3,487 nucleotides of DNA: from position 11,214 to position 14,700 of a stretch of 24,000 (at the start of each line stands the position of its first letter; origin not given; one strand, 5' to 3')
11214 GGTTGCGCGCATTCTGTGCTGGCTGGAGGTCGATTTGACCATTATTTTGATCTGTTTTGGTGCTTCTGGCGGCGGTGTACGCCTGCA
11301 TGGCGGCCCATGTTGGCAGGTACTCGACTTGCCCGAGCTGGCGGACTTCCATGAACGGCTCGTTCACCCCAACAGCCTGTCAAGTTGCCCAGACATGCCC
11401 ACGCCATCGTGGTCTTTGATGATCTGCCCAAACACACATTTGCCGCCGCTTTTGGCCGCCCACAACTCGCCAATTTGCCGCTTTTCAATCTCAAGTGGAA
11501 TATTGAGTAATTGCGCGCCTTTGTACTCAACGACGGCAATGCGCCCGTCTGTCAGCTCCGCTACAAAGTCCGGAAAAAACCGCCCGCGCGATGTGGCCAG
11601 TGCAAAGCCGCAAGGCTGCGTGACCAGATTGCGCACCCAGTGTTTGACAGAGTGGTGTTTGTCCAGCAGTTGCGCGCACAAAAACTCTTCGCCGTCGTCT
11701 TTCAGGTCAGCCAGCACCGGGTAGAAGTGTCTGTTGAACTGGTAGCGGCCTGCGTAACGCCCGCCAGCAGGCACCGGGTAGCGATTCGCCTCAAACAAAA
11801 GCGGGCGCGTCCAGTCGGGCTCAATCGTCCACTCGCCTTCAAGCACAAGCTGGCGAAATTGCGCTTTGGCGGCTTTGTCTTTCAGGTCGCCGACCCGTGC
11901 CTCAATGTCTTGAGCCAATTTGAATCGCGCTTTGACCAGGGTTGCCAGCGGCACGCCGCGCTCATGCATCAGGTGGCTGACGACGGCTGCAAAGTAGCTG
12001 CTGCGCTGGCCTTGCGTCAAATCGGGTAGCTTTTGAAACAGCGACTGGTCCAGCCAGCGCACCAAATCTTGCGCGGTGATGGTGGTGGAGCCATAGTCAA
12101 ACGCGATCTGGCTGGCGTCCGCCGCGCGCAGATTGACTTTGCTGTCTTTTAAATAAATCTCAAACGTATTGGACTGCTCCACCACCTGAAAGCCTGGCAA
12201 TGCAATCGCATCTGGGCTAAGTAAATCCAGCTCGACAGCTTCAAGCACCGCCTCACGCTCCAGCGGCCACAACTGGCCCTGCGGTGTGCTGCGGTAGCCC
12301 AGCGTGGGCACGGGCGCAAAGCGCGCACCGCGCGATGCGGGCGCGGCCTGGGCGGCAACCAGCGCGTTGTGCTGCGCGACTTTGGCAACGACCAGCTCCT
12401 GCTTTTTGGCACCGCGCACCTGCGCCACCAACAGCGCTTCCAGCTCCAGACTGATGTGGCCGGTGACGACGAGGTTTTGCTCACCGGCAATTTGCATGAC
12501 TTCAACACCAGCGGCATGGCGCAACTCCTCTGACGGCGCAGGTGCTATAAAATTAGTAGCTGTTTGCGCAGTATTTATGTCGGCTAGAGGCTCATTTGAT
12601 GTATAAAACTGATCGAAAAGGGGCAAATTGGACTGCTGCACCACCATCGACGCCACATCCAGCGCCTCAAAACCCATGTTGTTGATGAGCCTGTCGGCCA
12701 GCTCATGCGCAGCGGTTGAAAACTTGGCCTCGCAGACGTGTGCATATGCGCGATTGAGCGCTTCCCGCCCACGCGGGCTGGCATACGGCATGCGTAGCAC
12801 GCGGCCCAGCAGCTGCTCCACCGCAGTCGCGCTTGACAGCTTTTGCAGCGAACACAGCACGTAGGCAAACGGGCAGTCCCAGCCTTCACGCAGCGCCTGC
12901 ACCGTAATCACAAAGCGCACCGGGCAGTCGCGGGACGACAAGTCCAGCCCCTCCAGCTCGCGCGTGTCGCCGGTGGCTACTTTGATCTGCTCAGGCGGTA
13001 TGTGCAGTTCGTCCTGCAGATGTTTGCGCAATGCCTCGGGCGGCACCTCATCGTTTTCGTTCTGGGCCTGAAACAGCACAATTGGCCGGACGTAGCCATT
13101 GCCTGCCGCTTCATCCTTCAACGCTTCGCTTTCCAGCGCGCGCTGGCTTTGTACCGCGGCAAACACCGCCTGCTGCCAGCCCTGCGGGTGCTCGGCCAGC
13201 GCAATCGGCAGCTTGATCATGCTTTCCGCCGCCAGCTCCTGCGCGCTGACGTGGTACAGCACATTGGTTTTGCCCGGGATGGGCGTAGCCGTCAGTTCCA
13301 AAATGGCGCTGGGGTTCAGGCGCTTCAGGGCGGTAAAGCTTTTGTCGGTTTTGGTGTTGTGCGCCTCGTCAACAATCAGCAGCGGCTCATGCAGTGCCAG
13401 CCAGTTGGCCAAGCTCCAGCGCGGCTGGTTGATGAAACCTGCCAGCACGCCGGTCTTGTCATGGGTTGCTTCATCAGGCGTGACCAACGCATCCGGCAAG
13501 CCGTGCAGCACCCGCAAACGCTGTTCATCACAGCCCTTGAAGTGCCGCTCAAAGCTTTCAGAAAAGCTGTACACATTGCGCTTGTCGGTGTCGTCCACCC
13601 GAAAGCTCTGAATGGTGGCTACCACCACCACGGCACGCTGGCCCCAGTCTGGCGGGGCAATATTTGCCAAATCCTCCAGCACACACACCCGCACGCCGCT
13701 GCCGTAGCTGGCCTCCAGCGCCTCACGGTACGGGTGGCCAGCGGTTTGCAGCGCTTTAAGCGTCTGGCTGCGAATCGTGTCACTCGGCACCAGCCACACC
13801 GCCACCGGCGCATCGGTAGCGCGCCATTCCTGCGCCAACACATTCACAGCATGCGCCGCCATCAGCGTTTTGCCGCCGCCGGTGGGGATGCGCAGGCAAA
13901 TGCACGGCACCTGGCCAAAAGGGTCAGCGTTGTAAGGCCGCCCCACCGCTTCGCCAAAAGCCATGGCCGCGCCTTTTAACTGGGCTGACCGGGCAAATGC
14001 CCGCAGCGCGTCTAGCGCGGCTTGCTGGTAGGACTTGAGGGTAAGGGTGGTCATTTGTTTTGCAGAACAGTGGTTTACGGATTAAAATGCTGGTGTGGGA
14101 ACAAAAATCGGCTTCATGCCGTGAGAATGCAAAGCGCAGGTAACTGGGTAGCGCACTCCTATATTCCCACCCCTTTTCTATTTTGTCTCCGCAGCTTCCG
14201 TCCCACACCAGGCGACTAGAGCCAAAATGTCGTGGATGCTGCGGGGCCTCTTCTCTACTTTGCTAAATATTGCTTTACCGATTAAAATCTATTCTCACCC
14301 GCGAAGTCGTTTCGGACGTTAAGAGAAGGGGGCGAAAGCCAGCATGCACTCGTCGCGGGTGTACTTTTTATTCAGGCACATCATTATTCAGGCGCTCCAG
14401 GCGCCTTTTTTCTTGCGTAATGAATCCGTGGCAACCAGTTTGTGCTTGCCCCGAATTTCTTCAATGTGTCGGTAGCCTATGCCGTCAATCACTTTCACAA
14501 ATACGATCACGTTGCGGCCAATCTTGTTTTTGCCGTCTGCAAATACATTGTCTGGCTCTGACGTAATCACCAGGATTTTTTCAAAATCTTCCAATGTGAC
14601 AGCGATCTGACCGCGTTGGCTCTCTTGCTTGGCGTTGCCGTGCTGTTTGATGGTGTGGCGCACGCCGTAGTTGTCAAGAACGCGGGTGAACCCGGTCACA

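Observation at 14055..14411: Non-coding spacer inside the operon: two antisense promoter-like 29-mers exactly 200 bp apart, nested inverted repeats and a + strand terminator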

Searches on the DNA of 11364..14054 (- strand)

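Call 27: search_rna_families(sources=[L005, L006, L011, L013, L018, L021, L022, L028, L047, L048, L014], threshold=gathering, show_alignments=3)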
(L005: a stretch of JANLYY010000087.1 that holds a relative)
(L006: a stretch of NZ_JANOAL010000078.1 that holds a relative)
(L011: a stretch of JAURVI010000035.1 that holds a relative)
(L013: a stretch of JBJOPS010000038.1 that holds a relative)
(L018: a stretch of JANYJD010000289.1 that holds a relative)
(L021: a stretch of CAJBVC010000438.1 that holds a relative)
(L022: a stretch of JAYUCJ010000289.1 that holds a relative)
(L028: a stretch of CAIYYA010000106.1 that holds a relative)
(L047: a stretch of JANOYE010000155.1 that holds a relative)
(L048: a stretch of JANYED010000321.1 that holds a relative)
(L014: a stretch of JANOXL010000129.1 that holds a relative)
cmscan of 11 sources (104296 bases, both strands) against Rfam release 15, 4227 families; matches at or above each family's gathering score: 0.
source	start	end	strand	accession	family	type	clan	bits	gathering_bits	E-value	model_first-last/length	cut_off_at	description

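Call 28: search_rna_families(source=L011, start=5600, end=5820, threshold=evalue, max_evalue=10, show_alignments=4)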
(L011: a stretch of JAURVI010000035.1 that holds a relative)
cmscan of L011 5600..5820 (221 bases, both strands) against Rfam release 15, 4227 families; matches with E-value up to 10: 5.
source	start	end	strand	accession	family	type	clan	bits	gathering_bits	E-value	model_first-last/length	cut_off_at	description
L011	5626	5706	-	RF00519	suhB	Gene; sRNA;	CL00108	14.7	41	0.92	1-77/77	no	Makes More Granules Regulator RNA (mmgR)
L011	5640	5718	-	RF02677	NsiR4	Gene; sRNA;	-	11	40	5.1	1-65/65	no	Nitrogen stress-induced RNA 4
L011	5635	5770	-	RF02883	BcKCsr2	Gene; sRNA;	-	10.7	40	3.5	1-129/129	no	Burkholderia sRNA 2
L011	5600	5669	+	RF01670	P17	Gene; sRNA;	-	10.6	45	1.2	209-282/282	5'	Pseudomonas sRNA P17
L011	5681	5713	+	RF02040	HOTTIP_1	Gene; lncRNA;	-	9.6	50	8.7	1-57/57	no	HOXA transcript at the distal tip, conserved region 1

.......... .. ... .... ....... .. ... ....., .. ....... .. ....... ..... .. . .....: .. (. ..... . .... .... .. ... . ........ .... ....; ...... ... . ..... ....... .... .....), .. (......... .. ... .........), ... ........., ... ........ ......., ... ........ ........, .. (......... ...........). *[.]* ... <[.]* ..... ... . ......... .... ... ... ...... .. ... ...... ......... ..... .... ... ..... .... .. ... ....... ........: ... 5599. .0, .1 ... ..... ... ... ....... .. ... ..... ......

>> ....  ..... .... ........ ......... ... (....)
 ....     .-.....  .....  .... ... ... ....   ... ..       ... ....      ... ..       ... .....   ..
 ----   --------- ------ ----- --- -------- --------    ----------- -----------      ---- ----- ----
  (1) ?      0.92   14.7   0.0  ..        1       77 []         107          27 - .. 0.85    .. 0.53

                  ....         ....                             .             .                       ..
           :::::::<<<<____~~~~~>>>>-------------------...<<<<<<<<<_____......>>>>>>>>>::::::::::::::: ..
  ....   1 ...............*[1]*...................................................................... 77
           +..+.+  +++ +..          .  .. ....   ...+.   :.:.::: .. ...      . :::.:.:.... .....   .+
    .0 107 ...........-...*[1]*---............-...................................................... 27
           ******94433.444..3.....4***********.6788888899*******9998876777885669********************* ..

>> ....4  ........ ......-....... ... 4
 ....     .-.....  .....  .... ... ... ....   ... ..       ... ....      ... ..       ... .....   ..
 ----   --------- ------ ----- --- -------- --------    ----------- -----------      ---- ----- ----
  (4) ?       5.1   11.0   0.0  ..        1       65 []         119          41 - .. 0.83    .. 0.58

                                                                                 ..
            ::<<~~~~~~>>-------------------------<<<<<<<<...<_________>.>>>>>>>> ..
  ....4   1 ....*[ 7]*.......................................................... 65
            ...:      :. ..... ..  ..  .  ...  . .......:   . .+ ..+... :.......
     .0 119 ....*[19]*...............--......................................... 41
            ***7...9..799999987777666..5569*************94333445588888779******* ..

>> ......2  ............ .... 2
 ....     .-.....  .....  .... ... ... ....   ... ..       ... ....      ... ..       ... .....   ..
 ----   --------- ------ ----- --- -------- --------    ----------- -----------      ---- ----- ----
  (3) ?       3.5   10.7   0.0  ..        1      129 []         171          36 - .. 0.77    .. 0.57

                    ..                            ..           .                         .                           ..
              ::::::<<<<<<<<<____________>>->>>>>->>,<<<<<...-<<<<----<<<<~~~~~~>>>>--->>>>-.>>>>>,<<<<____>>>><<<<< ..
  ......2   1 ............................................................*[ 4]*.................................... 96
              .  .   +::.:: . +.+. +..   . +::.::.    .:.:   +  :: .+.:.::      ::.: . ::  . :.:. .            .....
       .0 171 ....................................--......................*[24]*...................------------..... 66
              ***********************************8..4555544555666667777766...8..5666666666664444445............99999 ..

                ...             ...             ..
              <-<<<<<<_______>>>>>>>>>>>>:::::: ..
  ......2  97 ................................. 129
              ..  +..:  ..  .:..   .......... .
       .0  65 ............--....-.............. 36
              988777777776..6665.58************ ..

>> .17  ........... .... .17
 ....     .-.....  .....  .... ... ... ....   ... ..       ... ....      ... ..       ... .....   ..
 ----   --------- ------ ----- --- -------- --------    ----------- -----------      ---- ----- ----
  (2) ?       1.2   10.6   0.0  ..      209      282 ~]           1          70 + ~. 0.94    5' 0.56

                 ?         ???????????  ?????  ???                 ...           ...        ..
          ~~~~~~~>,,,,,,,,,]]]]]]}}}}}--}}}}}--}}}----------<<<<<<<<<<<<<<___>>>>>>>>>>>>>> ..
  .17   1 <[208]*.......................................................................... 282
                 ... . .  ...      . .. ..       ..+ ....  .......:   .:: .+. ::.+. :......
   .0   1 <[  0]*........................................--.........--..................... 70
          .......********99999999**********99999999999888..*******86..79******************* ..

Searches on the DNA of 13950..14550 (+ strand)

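Call 10: search_rna_families(source=window, start=13950, end=14550, threshold=evalue, max_evalue=10, show_alignments=3)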
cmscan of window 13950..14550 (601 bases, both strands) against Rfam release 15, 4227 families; matches with E-value up to 10: 2.
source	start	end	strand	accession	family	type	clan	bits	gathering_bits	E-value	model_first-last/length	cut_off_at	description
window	14346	14411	+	RF01394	isrK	Gene; sRNA;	-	18.8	50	0.1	1-77/77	no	isrK Hfq binding RNA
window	14368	14411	+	RF02398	sau-6072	Gene; sRNA;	-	13.2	50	9.9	1-53/53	no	Staphylococcus sRNA sau-6072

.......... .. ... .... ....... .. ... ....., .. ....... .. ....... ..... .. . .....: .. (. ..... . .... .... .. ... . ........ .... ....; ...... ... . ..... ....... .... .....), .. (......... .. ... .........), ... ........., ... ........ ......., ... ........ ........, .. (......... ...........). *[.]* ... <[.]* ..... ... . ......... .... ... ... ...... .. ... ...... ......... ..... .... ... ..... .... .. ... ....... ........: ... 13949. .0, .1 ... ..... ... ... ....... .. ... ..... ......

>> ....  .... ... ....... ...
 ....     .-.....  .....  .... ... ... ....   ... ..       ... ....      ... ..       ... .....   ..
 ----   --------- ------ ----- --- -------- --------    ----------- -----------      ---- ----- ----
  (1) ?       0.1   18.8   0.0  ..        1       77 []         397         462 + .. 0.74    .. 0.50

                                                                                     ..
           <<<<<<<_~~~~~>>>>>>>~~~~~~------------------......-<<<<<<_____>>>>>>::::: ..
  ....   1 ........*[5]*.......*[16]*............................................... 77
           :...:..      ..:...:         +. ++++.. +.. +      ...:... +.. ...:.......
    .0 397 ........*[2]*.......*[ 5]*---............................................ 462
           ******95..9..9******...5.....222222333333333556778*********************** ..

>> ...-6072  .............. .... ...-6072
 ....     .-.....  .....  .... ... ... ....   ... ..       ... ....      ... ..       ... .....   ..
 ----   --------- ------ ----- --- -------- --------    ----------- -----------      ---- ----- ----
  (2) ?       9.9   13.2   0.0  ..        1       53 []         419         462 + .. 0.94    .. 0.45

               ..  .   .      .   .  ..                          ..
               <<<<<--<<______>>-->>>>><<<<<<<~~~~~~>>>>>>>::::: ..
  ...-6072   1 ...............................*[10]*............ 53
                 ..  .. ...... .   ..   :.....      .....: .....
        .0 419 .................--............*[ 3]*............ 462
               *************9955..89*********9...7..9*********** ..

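Call 88: search_dna_similar(query=window:14289-14420:+, collection=phages, mode=distant, max_evalue=0.001, max_rows=30)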
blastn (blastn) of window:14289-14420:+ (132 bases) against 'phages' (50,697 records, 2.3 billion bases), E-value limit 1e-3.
No match.

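Call 89: search_dna_similar(query=window:14289-14420:+, collection=plasmids, mode=distant, max_evalue=0.001, max_rows=30)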
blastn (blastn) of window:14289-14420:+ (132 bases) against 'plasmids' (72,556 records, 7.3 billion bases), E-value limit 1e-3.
No match.
